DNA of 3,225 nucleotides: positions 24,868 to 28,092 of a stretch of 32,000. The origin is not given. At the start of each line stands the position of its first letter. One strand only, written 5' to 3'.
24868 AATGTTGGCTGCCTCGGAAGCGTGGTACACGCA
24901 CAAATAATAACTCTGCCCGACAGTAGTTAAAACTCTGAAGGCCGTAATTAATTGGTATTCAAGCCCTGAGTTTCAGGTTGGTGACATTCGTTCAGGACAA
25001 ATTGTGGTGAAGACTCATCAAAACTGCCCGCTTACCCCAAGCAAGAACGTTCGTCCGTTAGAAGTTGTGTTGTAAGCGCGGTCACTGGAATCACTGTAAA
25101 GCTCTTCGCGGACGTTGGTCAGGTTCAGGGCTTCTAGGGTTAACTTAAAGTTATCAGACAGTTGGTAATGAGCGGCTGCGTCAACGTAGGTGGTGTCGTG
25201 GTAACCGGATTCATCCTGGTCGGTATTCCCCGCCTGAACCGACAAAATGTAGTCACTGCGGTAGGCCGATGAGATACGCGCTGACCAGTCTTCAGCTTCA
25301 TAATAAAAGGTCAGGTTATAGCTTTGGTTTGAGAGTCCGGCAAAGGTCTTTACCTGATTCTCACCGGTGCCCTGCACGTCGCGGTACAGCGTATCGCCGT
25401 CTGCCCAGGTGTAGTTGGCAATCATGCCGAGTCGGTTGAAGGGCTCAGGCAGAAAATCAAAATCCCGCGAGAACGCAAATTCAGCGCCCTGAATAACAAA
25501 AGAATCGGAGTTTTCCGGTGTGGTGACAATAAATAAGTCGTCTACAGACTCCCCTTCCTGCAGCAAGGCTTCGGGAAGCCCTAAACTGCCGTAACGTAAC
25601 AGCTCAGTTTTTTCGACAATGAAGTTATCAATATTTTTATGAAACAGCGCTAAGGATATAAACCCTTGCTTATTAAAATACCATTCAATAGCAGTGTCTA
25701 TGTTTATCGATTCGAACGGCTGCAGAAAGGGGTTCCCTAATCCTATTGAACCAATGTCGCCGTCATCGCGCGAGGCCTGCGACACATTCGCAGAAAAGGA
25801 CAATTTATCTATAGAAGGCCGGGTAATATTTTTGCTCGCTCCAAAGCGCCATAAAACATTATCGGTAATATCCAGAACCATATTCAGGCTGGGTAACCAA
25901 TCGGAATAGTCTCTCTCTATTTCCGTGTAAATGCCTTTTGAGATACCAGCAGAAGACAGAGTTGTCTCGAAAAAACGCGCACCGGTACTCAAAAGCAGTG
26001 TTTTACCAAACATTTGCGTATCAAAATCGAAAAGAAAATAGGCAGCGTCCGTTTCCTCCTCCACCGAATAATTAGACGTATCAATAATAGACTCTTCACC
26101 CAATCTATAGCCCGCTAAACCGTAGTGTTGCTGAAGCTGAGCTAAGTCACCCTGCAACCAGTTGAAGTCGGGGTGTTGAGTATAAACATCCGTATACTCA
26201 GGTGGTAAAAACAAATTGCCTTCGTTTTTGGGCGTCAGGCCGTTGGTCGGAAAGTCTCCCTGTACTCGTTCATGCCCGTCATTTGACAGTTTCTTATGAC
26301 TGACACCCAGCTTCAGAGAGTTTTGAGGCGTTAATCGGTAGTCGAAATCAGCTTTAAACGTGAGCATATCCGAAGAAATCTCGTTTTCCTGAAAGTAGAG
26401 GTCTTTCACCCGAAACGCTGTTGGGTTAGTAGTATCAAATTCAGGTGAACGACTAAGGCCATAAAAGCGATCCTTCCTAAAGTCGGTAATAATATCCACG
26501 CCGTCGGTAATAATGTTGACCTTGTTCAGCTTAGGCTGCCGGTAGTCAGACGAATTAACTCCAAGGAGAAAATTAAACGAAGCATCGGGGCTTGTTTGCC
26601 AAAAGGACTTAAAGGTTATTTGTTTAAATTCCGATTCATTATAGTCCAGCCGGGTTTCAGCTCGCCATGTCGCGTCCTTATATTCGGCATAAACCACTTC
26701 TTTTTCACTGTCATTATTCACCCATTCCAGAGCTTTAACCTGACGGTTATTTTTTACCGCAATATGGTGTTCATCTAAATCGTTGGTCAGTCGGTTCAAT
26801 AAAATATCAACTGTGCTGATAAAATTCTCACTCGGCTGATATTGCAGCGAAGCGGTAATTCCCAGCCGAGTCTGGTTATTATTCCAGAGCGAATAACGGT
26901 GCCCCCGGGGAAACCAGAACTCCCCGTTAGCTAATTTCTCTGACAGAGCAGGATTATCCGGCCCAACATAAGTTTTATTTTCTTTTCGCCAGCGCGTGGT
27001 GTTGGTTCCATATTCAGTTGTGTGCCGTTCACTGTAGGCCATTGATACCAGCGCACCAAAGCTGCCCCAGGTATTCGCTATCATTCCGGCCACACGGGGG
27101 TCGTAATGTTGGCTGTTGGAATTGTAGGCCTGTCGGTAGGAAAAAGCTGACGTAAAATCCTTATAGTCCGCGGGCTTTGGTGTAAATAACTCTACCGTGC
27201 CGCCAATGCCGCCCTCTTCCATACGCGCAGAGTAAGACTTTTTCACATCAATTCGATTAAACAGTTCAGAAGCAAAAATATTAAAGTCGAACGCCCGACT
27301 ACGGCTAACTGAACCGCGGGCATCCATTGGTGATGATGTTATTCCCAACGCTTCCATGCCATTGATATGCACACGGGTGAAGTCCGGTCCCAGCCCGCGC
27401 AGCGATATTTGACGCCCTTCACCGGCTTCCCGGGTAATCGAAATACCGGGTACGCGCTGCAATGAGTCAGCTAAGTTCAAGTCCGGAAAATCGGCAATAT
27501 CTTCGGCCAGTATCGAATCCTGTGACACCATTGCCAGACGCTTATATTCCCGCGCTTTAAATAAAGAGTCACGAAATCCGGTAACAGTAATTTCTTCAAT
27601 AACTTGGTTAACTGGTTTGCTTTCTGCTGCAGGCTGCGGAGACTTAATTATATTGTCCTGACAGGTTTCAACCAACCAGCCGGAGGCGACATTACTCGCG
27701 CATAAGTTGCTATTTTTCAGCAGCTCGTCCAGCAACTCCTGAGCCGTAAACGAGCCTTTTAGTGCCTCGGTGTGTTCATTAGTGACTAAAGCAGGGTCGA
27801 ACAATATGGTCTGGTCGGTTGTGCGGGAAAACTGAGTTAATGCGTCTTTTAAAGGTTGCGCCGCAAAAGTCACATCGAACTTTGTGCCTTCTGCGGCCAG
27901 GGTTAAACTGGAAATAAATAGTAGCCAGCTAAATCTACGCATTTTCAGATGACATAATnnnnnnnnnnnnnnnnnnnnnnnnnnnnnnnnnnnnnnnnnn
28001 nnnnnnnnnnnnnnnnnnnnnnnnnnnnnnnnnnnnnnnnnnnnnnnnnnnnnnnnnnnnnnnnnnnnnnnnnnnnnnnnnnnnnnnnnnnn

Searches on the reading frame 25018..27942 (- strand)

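Call 7: search_protein_families(library=pfam, proteins=[window:25018-27942:-], max_evalue=0.001)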
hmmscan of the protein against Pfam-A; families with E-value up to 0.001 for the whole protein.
window:25018-27942:- (974 aa): 3 families
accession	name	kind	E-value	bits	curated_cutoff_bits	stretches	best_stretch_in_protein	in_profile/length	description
PF00593.30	TonB_dep_Rec_b-barrel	-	2.7e-34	120.2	27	1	487-941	23-436/436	TonB dependent receptor-like, beta-barrel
PF07715.20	Plug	-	1.7e-16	61.1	23.9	1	139-249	7-107/107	TonB-dependent Receptor Plug Domain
PF07660.19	STN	-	0.00019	21.6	28.4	1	45-80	2-38/52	Secretin and TonB N terminus short domain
